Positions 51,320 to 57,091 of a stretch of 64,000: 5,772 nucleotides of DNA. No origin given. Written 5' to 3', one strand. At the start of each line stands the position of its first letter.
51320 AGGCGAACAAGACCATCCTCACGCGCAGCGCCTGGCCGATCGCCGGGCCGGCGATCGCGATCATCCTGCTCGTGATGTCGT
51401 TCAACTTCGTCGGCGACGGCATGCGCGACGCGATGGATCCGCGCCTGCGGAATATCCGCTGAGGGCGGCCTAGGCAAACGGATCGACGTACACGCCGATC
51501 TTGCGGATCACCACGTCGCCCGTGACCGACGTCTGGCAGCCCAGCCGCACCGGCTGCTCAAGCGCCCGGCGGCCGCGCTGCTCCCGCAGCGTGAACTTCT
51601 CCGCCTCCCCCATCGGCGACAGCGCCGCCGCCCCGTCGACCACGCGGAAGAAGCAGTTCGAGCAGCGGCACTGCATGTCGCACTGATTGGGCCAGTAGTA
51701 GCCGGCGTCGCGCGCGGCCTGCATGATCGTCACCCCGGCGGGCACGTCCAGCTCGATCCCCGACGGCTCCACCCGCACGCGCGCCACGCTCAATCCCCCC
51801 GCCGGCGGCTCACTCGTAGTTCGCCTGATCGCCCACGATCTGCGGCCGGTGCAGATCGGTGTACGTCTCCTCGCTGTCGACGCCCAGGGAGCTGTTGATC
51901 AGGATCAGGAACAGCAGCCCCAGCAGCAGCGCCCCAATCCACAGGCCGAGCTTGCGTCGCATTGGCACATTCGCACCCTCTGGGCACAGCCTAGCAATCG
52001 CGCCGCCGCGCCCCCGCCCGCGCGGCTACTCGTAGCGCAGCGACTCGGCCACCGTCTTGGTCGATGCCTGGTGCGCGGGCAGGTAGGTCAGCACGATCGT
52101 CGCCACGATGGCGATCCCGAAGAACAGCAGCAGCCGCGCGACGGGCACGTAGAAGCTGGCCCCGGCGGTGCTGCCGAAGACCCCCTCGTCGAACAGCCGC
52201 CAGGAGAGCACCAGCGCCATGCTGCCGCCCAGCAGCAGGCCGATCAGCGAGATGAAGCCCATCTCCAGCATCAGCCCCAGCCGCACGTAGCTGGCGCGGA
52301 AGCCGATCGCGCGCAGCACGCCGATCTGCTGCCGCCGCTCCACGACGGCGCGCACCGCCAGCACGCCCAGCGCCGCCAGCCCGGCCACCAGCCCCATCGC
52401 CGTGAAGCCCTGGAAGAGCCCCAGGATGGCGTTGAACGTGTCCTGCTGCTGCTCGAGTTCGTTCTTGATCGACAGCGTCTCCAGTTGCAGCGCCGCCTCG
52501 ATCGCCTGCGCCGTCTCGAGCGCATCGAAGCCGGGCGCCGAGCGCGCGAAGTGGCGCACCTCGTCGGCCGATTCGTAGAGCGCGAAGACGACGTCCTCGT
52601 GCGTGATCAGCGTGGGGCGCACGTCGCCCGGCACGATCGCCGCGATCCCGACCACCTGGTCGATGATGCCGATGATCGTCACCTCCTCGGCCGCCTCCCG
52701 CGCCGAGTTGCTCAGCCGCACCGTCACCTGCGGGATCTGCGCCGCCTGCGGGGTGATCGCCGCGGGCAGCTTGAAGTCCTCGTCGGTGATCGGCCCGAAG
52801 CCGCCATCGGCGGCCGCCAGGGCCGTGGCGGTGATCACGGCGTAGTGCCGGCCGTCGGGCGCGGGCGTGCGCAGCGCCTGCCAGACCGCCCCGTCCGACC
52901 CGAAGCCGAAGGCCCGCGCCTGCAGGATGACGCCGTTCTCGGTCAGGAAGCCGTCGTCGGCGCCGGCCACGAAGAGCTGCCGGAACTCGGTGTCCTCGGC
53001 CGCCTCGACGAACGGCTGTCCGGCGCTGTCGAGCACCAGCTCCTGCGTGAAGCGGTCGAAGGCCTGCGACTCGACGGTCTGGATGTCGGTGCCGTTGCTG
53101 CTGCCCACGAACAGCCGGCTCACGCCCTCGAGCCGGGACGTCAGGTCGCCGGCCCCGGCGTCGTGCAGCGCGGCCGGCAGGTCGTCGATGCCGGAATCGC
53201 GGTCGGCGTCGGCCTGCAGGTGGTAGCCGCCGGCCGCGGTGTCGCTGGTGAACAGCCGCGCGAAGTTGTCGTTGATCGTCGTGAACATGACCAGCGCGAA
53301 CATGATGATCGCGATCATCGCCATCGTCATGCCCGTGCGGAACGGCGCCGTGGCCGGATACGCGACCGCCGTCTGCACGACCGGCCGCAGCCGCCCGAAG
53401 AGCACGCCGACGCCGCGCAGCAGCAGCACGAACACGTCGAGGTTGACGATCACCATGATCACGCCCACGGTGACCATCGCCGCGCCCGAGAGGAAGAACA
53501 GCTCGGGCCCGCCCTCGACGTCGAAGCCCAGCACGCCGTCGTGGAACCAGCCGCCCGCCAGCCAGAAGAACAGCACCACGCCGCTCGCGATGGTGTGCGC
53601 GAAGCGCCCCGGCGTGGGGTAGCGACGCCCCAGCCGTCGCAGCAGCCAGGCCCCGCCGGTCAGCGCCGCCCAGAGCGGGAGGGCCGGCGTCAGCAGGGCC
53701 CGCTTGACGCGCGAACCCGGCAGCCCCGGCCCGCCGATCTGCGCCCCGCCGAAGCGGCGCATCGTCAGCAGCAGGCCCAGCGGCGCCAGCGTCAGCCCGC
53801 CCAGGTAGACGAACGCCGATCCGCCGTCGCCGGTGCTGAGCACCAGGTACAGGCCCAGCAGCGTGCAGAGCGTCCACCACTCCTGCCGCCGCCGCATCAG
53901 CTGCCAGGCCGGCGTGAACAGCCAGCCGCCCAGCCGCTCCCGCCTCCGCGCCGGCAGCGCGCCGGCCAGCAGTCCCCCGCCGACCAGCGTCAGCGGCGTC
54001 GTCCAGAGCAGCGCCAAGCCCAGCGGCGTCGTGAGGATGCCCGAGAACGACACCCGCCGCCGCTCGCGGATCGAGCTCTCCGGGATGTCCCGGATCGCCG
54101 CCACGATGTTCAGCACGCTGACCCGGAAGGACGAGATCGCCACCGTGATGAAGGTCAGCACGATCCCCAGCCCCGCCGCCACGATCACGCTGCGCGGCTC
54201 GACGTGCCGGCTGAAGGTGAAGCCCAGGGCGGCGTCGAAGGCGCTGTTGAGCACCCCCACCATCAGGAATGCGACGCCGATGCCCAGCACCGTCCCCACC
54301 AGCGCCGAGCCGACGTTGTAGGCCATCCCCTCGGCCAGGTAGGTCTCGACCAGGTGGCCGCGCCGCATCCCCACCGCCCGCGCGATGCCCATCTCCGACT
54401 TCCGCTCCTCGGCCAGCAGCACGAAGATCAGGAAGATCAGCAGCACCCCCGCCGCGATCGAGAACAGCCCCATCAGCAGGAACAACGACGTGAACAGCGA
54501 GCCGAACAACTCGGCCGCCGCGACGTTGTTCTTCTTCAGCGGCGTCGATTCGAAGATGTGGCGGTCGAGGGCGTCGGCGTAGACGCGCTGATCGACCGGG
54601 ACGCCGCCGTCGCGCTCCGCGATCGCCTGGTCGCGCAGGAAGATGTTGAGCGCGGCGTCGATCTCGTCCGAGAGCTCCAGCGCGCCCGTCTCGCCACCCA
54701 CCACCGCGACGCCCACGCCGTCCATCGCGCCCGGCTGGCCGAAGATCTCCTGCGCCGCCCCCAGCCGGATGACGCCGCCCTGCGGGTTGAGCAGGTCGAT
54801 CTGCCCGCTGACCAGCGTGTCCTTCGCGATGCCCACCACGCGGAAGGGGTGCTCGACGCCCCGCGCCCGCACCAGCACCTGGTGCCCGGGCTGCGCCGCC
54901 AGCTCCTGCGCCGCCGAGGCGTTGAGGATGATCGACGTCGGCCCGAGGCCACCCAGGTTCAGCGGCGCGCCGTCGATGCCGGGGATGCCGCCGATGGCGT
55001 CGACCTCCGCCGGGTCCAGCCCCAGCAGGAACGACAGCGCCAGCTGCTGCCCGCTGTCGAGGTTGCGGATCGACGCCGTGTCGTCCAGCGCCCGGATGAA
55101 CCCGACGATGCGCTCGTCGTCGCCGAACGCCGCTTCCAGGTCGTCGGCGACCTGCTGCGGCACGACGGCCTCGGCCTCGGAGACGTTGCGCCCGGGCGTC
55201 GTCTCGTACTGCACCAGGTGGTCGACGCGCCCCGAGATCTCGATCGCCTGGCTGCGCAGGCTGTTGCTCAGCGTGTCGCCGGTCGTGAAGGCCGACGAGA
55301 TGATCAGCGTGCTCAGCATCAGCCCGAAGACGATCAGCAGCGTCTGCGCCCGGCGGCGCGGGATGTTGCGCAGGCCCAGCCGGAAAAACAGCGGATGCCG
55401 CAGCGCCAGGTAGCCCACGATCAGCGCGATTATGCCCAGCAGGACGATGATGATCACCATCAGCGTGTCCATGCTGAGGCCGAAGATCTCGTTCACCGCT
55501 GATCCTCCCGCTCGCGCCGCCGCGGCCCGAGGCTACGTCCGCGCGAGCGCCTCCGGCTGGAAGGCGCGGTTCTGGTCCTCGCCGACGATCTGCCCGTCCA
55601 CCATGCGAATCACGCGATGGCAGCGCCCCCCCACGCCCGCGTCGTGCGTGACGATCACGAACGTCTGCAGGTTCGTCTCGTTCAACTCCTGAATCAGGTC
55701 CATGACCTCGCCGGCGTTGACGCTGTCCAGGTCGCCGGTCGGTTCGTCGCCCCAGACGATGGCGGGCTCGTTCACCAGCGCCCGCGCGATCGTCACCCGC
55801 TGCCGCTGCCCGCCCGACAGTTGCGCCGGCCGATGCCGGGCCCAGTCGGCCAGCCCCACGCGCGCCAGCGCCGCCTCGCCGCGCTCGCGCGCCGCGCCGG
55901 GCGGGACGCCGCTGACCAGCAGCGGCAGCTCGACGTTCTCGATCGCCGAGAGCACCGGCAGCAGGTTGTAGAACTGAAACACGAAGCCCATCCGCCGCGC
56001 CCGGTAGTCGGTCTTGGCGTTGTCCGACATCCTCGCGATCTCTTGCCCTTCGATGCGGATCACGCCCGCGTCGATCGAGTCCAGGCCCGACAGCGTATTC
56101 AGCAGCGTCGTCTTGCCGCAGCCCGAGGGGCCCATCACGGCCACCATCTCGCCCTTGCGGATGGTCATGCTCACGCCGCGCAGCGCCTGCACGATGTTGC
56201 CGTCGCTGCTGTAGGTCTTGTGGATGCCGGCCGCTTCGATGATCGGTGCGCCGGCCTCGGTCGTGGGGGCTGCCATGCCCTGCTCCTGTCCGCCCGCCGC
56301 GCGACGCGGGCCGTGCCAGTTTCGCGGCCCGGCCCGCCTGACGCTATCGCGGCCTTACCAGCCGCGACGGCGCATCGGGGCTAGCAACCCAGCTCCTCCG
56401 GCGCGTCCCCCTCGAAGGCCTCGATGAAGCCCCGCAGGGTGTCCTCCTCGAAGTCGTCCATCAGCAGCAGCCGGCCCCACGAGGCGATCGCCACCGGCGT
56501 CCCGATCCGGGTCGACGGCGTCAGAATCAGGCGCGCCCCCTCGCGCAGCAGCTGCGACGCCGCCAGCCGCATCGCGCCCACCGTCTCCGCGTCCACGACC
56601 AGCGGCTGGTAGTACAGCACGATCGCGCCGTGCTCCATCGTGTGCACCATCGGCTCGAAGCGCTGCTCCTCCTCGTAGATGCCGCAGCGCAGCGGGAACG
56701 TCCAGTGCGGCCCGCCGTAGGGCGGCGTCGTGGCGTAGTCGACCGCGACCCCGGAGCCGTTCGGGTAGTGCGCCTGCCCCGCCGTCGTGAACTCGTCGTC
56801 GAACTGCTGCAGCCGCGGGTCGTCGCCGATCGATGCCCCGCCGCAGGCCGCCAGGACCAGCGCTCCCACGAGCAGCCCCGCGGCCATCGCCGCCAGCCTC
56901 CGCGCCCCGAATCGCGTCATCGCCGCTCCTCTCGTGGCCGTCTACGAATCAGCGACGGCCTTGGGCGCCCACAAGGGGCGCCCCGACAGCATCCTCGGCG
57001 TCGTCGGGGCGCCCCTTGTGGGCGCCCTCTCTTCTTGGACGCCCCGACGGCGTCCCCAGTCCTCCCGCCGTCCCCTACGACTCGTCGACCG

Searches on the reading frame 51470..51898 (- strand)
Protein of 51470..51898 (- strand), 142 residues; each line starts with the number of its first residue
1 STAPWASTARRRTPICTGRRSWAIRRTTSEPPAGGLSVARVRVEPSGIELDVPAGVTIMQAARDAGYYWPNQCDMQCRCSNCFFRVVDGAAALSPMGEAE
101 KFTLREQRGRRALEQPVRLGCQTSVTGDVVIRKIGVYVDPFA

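Call 49: search_protein_families(library=pfam, proteins=[window:51470-51898:-], max_evalue=0.0001)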
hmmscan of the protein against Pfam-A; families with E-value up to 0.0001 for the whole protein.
window:51470-51898:- (142 aa): 1 family
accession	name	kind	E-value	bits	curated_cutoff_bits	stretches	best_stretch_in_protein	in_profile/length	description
PF00111.32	Fer2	-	2e-10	40.9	21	1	42-126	2-77/77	2Fe-2S iron-sulfur cluster binding domain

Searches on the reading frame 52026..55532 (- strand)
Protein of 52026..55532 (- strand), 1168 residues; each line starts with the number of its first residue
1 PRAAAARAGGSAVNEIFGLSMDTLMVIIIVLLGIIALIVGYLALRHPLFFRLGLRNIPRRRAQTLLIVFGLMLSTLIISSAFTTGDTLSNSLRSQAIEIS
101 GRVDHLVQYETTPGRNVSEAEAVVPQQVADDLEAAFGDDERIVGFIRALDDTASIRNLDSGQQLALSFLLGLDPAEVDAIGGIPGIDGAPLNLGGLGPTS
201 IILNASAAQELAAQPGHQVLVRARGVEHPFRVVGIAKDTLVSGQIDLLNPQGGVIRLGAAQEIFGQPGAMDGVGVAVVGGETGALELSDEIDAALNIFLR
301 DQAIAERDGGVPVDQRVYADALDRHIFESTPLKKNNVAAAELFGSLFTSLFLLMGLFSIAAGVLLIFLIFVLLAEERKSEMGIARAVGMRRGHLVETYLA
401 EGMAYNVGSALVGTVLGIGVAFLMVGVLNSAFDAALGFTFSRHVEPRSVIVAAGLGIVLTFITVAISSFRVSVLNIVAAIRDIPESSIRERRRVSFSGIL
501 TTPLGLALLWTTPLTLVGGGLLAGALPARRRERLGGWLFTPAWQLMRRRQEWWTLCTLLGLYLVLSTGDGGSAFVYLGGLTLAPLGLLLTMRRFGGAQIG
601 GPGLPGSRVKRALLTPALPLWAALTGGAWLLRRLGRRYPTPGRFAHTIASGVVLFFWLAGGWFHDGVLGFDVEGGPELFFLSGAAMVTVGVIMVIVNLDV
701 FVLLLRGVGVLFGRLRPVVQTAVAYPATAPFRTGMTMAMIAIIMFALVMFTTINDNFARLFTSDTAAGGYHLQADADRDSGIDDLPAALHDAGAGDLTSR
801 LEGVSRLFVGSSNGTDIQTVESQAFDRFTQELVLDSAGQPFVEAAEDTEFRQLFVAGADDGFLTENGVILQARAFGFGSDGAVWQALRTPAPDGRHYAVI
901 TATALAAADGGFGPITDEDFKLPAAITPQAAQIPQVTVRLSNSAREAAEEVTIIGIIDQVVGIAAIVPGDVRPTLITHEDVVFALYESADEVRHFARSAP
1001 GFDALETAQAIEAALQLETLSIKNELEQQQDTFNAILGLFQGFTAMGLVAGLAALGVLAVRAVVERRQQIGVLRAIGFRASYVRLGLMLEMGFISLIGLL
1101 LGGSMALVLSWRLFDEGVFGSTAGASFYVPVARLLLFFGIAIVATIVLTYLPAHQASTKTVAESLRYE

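Call 49: search_protein_families(library=pfam, proteins=[window:52026-55532:-], max_evalue=0.0001)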
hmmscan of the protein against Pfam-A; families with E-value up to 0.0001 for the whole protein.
window:52026-55532:- (1168 aa): 1 family
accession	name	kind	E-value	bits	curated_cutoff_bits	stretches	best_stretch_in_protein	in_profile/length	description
PF02687.27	FtsX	-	3e-24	85.8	25.5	2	353-473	2-117/120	FtsX-like permease C-terminal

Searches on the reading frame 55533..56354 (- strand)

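Call 49: search_protein_families(library=pfam, proteins=[window:55533-56354:-], max_evalue=0.0001)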
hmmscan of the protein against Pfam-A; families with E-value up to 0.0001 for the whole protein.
window:55533-56354:- (273 aa): 2 families
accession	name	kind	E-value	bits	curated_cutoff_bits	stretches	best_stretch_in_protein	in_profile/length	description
PF00005.33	ABC_tran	-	4e-34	118.6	25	1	58-206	1-136/137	ABC transporter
PF02463.25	SMC_N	-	2.7e-05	24.2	40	0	178-252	136-212/220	RecF/RecN/SMC N terminal domain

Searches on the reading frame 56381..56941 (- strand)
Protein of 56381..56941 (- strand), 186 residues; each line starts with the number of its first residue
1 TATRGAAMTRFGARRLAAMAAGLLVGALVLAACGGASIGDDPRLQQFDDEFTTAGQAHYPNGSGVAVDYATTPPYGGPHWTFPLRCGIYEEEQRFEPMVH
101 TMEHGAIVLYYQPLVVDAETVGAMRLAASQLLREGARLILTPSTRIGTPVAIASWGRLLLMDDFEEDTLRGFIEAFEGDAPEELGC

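Call 49: search_protein_families(library=pfam, proteins=[window:56381-56941:-], max_evalue=0.0001)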
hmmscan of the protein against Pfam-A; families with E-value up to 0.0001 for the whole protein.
window:56381-56941:- (186 aa): 1 family
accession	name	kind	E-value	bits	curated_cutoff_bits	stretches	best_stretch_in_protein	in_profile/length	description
PF11303.13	DUF3105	-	1.1e-26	93.8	25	1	66-182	7-123/130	Protein of unknown function (DUF3105)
